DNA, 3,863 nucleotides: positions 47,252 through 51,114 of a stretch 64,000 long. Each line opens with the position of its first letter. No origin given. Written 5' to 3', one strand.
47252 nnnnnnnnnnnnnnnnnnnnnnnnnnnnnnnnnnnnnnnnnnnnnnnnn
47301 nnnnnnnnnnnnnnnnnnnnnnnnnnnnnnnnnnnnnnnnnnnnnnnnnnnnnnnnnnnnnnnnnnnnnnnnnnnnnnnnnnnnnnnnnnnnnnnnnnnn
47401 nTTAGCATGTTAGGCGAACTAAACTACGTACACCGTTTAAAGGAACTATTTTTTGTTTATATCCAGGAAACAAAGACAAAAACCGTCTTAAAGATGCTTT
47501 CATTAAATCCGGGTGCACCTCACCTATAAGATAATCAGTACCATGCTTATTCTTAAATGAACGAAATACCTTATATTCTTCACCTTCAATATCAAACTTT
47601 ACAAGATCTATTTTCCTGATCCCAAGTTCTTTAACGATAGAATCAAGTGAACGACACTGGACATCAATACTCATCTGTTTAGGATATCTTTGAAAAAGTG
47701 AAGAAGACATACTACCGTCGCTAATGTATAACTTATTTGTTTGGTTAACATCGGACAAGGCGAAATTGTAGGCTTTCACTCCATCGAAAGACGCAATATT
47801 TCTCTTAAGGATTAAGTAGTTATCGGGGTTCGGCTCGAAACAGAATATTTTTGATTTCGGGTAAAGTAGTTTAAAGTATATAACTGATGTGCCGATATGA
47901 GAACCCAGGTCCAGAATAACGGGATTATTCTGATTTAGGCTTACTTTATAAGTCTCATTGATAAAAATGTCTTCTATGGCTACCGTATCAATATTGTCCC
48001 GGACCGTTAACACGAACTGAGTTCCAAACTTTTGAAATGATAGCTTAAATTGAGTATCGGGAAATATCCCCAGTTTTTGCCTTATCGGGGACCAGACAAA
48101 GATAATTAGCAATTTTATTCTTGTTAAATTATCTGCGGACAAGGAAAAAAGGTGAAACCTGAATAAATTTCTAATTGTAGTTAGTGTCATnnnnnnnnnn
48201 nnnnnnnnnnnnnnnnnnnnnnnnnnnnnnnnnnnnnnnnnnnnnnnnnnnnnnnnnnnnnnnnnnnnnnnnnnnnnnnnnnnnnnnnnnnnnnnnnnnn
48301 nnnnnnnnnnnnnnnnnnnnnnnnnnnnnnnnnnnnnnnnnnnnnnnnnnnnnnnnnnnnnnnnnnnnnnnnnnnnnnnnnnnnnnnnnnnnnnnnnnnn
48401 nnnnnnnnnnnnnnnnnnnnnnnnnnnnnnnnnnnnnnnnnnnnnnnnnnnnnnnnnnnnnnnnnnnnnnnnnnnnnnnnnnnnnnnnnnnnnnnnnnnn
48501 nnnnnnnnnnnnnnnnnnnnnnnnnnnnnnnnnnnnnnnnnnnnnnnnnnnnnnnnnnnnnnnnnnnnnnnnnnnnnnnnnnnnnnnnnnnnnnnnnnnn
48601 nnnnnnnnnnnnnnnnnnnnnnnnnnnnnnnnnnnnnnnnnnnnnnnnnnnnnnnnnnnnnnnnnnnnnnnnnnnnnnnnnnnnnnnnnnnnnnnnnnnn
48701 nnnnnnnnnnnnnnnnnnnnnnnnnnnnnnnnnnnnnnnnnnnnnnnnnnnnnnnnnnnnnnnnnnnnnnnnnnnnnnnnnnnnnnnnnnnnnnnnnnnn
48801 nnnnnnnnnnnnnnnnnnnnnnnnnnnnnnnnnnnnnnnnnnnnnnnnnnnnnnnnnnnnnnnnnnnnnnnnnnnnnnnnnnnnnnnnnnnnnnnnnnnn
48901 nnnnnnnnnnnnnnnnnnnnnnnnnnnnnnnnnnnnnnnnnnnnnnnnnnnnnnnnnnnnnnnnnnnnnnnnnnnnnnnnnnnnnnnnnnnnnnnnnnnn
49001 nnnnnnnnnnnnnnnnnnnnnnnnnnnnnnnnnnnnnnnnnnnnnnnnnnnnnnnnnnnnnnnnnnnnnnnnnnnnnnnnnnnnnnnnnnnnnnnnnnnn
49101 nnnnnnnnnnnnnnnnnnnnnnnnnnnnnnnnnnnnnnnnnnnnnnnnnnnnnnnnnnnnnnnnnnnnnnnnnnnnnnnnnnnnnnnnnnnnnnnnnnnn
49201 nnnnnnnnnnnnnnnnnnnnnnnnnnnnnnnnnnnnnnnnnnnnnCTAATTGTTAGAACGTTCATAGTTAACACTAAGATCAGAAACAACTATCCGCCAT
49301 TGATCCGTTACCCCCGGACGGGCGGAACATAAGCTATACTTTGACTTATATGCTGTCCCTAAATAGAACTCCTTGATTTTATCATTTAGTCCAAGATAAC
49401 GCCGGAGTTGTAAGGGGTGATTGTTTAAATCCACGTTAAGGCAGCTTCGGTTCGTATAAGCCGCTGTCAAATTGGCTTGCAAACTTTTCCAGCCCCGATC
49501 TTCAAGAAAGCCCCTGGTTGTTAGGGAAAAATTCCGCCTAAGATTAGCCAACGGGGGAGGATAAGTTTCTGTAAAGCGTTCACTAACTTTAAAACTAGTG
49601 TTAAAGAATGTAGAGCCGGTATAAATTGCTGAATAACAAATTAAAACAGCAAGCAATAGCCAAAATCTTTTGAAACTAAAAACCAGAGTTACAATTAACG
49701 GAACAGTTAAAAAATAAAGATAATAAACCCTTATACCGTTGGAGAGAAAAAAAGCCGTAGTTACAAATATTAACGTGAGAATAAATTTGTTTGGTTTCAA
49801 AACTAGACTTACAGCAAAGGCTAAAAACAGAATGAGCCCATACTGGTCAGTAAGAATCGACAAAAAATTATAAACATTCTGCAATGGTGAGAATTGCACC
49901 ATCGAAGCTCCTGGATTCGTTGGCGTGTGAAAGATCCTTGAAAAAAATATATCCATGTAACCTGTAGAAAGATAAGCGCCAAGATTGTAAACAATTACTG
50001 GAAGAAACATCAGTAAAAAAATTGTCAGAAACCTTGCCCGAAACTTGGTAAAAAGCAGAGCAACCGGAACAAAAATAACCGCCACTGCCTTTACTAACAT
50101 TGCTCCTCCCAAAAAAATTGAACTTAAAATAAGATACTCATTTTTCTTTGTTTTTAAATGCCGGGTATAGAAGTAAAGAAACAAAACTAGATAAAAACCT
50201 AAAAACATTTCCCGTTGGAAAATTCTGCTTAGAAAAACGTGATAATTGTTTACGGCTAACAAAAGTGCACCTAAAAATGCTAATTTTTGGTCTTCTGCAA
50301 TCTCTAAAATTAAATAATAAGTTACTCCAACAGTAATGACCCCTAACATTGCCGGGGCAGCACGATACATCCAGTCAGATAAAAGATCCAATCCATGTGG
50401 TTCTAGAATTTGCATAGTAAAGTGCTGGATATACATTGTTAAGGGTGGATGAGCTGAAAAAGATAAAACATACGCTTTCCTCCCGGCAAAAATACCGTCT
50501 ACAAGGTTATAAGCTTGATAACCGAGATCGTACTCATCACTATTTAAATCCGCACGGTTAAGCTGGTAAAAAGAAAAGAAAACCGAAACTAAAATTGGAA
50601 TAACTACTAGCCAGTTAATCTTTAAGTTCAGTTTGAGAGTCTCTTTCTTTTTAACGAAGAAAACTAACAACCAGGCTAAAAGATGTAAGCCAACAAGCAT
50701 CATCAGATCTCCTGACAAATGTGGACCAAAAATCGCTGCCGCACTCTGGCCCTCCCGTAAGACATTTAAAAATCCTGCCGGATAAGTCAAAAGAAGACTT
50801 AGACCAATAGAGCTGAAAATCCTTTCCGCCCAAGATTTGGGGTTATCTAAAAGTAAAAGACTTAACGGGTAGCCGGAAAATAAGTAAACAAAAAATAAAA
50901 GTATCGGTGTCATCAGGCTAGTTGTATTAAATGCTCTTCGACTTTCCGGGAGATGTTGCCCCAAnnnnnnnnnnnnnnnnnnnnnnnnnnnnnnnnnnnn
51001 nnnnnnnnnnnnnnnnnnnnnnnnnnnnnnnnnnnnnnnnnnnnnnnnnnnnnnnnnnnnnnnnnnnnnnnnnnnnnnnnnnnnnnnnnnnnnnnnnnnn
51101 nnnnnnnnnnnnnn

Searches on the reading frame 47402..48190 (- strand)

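Call 51: search_protein_families(library=pfam, proteins=[window:47402-48190:-], max_evalue=0.00001)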
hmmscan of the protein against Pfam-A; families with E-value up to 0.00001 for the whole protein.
window:47402-48190:- (262 aa): 1 family
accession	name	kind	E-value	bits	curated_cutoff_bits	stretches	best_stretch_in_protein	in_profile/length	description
PF05050.19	Methyltransf_21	-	8.9e-15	55.7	22.7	1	94-213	1-132/173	Methyltransferase FkbM domain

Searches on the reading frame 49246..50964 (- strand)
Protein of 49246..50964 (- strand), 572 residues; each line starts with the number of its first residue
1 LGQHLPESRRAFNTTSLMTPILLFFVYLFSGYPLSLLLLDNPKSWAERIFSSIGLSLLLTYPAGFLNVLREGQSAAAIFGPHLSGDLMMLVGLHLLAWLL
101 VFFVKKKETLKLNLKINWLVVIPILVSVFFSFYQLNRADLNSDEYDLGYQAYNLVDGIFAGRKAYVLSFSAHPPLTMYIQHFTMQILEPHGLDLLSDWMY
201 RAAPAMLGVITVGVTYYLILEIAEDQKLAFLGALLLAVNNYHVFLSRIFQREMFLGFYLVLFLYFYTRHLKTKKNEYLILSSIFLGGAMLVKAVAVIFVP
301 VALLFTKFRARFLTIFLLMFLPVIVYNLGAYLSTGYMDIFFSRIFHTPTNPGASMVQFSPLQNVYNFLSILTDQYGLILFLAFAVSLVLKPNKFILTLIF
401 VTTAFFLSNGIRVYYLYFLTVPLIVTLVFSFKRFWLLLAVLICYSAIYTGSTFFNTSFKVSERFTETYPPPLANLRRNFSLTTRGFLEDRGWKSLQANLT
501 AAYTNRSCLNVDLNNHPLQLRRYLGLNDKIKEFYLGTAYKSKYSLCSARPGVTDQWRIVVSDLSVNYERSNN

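Call 51: search_protein_families(library=pfam, proteins=[window:49246-50964:-], max_evalue=0.00001)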
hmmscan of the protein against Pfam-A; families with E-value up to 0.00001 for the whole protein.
window:49246-50964:- (572 aa): 2 families
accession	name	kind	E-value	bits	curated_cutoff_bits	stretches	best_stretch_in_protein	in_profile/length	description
PF13231.12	PMT_2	-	2.2e-12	47.9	26.1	1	172-321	2-155/160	Dolichyl-phosphate-mannose-protein mannosyltransferase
PF02366.24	PMT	-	7.1e-10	39.3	22.7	1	191-305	76-196/245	Dolichyl-phosphate-mannose-protein mannosyltransferase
